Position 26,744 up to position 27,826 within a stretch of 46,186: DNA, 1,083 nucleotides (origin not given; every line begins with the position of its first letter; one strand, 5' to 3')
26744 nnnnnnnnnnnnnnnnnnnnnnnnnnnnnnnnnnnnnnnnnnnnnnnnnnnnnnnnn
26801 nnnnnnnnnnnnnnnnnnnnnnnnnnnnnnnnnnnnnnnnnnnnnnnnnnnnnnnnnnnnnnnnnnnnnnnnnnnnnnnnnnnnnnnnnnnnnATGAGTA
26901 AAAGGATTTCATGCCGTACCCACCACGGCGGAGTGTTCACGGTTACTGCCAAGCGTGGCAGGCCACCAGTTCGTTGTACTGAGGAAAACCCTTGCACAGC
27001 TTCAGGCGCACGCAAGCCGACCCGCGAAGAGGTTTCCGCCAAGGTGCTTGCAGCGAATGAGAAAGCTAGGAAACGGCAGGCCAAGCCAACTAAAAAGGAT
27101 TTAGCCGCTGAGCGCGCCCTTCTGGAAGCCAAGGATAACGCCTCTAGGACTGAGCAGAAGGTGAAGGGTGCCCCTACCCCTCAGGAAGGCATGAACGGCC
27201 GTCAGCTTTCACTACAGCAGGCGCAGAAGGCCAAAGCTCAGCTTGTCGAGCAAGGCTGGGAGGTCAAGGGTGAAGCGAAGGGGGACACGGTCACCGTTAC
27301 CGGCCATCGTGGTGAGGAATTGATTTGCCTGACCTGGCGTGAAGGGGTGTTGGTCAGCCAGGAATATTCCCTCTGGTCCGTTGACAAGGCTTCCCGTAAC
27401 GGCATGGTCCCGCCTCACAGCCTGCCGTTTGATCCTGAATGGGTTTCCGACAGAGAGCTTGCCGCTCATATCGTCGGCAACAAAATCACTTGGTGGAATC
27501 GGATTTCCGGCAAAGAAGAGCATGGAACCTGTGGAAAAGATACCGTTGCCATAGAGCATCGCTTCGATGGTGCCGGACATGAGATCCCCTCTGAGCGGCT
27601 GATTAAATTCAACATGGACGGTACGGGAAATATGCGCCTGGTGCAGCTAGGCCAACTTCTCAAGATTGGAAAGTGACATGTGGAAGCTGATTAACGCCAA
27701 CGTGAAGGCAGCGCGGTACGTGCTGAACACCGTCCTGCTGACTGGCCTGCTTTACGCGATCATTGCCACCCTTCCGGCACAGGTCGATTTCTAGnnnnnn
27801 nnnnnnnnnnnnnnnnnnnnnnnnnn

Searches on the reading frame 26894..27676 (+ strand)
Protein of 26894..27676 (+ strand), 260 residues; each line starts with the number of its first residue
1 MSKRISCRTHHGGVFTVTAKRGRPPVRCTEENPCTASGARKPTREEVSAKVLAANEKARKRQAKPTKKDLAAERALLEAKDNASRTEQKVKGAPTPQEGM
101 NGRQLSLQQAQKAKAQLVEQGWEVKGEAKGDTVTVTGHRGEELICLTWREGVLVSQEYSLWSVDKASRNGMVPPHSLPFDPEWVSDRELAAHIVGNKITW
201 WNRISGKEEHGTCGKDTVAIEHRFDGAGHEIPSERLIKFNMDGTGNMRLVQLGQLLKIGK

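Call 15: search_protein_families(library=pfam, proteins=[window:26894-27676:+], max_evalue=0.01)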
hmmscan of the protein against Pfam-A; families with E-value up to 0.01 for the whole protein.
window:26894-27676:+ (260 aa): 0 families

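Call 38: search_protein_families(library=pfam, proteins=[window:26894-27676:+], max_evalue=1)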
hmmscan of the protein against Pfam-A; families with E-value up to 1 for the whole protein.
window:26894-27676:+ (260 aa): 1 family
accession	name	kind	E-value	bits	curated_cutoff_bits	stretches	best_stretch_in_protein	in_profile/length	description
PF21946.1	LppM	-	0.042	14.5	27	1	45-138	12-100/153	LppM domain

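Call 39: search_protein_families(library=phrogs, proteins=[window:26894-27676:+], max_evalue=0.01)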
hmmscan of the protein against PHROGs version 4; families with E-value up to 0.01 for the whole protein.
window:26894-27676:+ (260 aa): 1 family
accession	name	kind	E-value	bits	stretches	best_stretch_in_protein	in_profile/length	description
phrog_5307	-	unknown function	2.4e-05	25.6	1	175-239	105-168/186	-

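Call 86: search_protein_representatives(protein=window:26894-27676:+)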
Query: 260 residues. Proteins with E-value up to 0.001 (for the whole library): 162; up to 1e-10: 107; up to 1e-30: 49. The best 150 are listed.
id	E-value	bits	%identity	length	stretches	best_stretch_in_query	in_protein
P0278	2.3e-108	378.0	67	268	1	3-260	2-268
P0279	6.2e-69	248.9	58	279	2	95-260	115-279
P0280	1.1e-57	212.0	44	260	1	4-260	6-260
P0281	3.2e-49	184.3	41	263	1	3-260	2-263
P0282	9.5e-47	176.2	44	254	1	2-260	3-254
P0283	1.3e-45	172.4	38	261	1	3-259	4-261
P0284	5.1e-45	170.5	42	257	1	3-259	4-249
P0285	6.6e-45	170.1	42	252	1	2-259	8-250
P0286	9.3e-45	169.6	42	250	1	2-259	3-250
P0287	7.2e-44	166.7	42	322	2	109-259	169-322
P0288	7.8e-44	166.6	39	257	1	3-260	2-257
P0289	1.2e-42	162.7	43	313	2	63-259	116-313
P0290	4.4e-42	160.9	38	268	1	3-259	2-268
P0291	1.0e-41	159.6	39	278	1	3-258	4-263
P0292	1.3e-40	156.0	39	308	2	90-259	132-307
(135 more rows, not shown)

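Call 92: predict_structure(alignment_id=A5)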
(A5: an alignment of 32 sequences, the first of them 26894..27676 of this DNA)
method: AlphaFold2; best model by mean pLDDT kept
length: 260 residues; sequences in the alignment: 32
mean_pLDDT: 86.6   pTM: 0.40
mean pLDDT of the five models: 86.6, 86.4, 84.9, 83.7, 80.6
residues with pLDDT >= 90: 150; 70-90: 79; 50-70: 23; < 50: 8
segments of 3 or more residues with pLDDT < 50: 165-168
pLDDT, mean of each block of 10 residues (from residue 1): 92 91 91 83 80 82 83 93 73 52 93 97 96 94 93 90 50 78 95 96 87 95 88 93 94 93
secondary structure, 60 per line:
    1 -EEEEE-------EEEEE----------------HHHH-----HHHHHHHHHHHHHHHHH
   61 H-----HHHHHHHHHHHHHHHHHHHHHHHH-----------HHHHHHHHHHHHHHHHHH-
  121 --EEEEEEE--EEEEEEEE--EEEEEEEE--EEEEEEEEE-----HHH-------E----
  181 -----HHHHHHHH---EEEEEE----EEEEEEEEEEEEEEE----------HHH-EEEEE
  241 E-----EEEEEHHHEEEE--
elements in order: E2-6 E14-18 H35-38 H44-61 H67-90 H102-119 E123-129 E132-139 E142-149 E152-160 H186-193 E197-202 E207-221 E236-241 E247-251 E255-258

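Call 96: fold_search(model_id=the predicted structure, library=pdb)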
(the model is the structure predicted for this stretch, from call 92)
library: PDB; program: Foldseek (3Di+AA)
matches with E <= 10: 928; with E <= 0.001: 0
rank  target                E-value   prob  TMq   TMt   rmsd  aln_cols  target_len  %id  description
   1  4iup_A                1.8e-02  0.87  0.20  0.35  13.1       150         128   10  crystal structure of Se-substituted arabidopsis thaliana SHH1 SAWADEE domain L200M/L218M mutant (released 2013-05-01)
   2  4iup_B                1.9e-02  0.85  0.20  0.33  13.1       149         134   11  crystal structure of Se-substituted arabidopsis thaliana SHH1 SAWADEE domain L200M/L218M mutant (released 2013-05-01)
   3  4iuq_A                2.1e-02  0.84  0.20  0.33  13.4       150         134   11  crystal structure of SHH1 SAWADEE domain (released 2013-05-01)
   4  4iuu_A                4.4e-02  0.80  0.20  0.36  14.2       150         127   11  Crystal structure of SHH1 SAWADEE domain in complex with H3K9me1 peptide (released 2013-05-01)
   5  4iuq_B                4.6e-02  0.85  0.20  0.35  13.7       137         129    9  crystal structure of SHH1 SAWADEE domain (released 2013-05-01)
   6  4iur_A                4.6e-02  0.72  0.20  0.34  14.6       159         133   10  crystal structure of SHH1 SAWADEE domain in complex with H3K9me3 peptide (released 2013-05-01)
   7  4iur_B                1.1e-01  0.54  0.20  0.33  13.4       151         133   10  crystal structure of SHH1 SAWADEE domain in complex with H3K9me3 peptide (released 2013-05-01)
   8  6f37_B                1.3e-01  0.30  0.12  0.25  18.9       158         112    9  Fusion protein of RSL and trimeric coiled coil (released 2018-12-12)
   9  6d7k_H                2.2e-01  0.98  0.14  0.48   3.6        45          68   18  Complex structure of Methane monooxygenase hydroxylase in complex with inhibitory subunit (released 2019-06-26)
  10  9etg_B                2.2e-01  0.14  0.11  0.21  20.3       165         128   11  Crystal structure of recombinant chicken liver Bile Acid Binding Protein (cL-BABP) in complex with CA-M11 (released 2024-10-09)
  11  8ceo_p                2.5e-01  0.23  0.18  0.21  17.7       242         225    9  Yeast RNA polymerase II transcription pre-initiation complex with core Mediator and the +1 nucleosome (released 2023-03-08)
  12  6d7k_D                2.7e-01  0.92  0.14  0.48   4.7        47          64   17  Complex structure of Methane monooxygenase hydroxylase in complex with inhibitory subunit (released 2019-06-26)
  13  9f0x_H                2.7e-01  0.44  0.16  0.15   7.0        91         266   12  CryoEM structure of the F plasmid relaxosome in its pre-initiation state, derived from the ds-27_+143-R Locally-refine (released 2025-06-04)
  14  7o0j                  2.9e-01  0.14  0.11  0.21  19.1       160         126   11  High resolution structure of recombinant chichen liver Bile Acid Binding Protein (cL-BABP) (released 2021-05-12)
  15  6s99_A                2.9e-01  0.10  0.11  0.20  19.8       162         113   10  Dimethylated fusion protein of RSL and trimeric coiled coil in complex with cucurbit[7]uril (released 2020-08-26)
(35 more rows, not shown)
